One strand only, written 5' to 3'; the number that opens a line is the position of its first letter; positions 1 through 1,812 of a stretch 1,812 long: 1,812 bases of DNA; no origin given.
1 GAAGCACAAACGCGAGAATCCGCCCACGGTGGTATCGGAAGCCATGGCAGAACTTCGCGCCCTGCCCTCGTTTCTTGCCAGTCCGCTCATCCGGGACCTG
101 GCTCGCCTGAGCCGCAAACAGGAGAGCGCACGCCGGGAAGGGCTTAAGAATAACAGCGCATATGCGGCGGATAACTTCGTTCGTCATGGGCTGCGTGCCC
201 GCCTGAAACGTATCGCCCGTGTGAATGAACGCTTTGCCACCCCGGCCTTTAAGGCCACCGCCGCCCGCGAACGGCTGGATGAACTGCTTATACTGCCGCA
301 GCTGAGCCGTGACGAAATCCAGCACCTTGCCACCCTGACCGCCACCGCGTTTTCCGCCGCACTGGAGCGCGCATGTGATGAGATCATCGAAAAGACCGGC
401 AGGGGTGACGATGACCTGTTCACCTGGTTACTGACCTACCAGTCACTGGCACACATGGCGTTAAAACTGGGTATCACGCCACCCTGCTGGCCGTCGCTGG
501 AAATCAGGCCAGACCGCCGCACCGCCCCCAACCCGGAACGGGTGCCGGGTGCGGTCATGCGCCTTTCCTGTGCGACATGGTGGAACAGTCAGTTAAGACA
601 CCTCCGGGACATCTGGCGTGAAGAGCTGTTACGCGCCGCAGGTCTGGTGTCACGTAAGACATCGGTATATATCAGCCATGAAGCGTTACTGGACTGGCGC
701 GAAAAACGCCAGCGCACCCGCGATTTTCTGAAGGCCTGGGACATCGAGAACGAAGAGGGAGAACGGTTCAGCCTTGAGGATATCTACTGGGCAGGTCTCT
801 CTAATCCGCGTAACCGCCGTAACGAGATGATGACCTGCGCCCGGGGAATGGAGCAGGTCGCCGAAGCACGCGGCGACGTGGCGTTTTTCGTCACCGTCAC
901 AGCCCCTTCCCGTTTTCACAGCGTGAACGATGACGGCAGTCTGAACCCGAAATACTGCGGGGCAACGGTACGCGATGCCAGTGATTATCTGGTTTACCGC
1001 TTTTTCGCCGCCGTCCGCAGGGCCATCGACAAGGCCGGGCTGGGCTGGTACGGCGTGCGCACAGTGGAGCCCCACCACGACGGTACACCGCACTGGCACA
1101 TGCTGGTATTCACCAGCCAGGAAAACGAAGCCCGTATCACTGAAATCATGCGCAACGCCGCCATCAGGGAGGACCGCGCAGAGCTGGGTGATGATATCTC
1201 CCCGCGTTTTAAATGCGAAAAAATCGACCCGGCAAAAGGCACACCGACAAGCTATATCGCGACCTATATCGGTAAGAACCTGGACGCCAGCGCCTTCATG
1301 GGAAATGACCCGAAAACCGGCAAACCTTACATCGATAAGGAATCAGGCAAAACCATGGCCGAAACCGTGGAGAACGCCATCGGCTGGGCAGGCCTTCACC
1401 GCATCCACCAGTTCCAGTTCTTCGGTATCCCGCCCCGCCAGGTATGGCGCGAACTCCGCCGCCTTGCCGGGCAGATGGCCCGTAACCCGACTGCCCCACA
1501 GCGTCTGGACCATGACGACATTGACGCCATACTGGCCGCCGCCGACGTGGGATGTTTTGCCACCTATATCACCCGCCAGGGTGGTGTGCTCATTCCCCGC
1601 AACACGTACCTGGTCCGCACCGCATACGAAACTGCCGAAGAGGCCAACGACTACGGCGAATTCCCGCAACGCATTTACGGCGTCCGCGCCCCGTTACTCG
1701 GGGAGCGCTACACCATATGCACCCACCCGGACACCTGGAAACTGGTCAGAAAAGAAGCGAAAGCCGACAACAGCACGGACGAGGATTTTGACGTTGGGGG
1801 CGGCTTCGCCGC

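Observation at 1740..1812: Window ends inside gene A; the adjacent downstream region is the place to look for novel cargo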

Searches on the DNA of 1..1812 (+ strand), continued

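Call 52: get_annotated_region(hit=H53, flank=1500)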
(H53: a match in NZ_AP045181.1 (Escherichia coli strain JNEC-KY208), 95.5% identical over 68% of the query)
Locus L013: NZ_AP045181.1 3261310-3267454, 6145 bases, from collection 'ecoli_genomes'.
description: Escherichia coli strain JNEC-KY208 chromosome, complete genome
organism: Escherichia coli strain JNEC-KY208 (NCBI taxid 562)
replicon: chromosome; assembly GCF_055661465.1
host: Homo sapiens; source: clinical; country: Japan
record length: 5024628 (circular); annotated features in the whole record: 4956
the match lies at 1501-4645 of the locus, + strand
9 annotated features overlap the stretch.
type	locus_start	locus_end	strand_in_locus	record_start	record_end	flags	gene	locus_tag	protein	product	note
CDS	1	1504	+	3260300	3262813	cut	-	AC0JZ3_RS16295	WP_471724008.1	replication endonuclease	-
CDS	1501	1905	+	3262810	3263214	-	-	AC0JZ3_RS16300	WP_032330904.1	hypothetical protein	-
CDS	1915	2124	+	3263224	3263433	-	-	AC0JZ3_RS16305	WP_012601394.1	hypothetical protein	-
CDS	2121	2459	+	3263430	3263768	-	-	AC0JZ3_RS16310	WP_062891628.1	MarR family transcriptional regulator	-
CDS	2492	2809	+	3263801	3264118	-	-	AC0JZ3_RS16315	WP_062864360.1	single-stranded DNA-binding protein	-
CDS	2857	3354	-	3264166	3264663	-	-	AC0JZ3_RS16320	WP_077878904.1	DUF4760 domain-containing protein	-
CDS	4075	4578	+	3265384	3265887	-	-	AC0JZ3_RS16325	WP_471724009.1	hypothetical protein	-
CDS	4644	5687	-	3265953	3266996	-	-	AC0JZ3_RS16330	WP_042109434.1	phage portal protein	-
CDS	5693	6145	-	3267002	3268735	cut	-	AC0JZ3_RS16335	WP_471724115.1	terminase large subunit domain-containing protein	-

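Call 53: get_annotated_region(hit=H46, flank=1500)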
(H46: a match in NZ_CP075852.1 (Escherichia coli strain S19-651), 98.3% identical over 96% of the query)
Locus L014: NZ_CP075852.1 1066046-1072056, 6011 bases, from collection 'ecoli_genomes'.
description: Escherichia coli strain S19-651 chromosome, complete genome
organism: Escherichia coli strain S19-651 (NCBI taxid 562)
replicon: chromosome; assembly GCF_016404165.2
host: Homo sapiens; source: stool; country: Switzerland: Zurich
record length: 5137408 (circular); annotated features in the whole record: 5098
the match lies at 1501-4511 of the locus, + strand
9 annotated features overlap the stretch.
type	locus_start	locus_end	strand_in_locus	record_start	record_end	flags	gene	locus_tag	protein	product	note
CDS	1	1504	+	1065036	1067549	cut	-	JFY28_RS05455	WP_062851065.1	replication endonuclease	-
CDS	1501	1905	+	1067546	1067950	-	-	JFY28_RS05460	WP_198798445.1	hypothetical protein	-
CDS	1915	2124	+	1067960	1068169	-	-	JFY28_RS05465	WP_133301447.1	hypothetical protein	-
CDS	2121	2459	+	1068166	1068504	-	-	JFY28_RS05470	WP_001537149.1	MarR family transcriptional regulator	-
CDS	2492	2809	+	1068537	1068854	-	-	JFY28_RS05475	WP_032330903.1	single-stranded DNA-binding protein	-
CDS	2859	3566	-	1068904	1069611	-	-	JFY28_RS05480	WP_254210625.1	hypothetical protein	-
CDS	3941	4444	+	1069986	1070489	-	-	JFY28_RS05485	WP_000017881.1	hypothetical protein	-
CDS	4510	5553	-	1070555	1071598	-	-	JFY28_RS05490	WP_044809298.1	phage portal protein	-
CDS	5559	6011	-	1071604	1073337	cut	-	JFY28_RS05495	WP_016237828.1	terminase large subunit domain-containing protein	-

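Call 98: search_dna_similar(query=window:1690-1812:+, collection=ecoli_genomes, mode=near, max_rows=12)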
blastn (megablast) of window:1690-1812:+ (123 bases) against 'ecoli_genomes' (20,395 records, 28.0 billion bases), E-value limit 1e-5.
Records with a match: 37; places in all: 48; records where one place covers at least 80% of the query: 37.
Genomes with a match: 37 of 5426; with a place that covers at least 80% of the query: 37. Places per genome that has any: lowest 1, median 1, highest 2. On chromosomes: 48 places; on plasmids: 0.
Best place of each record, by identity: 90-95% 23; 80-90% 14.
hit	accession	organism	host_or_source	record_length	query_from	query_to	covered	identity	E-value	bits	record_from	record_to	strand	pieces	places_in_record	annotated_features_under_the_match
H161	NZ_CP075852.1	Escherichia coli strain S19-651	Homo sapiens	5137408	1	123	100%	93.5%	1e-43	183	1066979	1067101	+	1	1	replication endonuclease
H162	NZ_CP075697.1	Escherichia coli strain STEC2018-607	Homo sapiens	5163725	1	123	100%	93.5%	1e-43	183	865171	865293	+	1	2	replication endonuclease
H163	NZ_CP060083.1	Escherichia coli strain G1/2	Homo sapiens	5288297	1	123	100%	93.5%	1e-43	183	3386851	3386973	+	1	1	replication endonuclease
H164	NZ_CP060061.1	Escherichia coli strain G6/7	Homo sapiens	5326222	1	123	100%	93.5%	1e-43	183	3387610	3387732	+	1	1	replication endonuclease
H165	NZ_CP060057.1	Escherichia coli strain G8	Homo sapiens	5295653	1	123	100%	93.5%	1e-43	183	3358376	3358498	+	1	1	replication endonuclease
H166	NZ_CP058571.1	Escherichia coli strain EC2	Homo sapiens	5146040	1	123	100%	93.5%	1e-43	183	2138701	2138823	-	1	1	replication endonuclease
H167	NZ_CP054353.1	Escherichia coli strain SCU-172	Homo sapiens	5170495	1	123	100%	93.5%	1e-43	183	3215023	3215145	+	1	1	replication endonuclease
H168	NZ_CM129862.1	Escherichia coli strain SW070917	wastewater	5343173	1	123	100%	93.5%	1e-43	183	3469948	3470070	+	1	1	replication endonuclease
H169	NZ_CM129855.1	Escherichia coli strain SW071611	wastewater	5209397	1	123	100%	93.5%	1e-43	183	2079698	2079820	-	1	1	replication endonuclease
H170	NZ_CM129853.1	Escherichia coli strain SW071619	wastewater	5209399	1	123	100%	93.5%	1e-43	183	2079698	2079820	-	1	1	replication endonuclease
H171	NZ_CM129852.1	Escherichia coli strain SW07163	wastewater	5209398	1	123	100%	93.5%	1e-43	183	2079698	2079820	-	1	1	replication endonuclease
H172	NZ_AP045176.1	Escherichia coli strain JNEC-KY179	Homo sapiens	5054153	1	123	100%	93.5%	1e-43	183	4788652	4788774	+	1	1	replication endonuclease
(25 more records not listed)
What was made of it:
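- The best complete E. coli genome is 93.5% identical over nt 1690-1812 (call 98).
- Tried and rejected: No complete E. coli genome has the junction (call 98).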
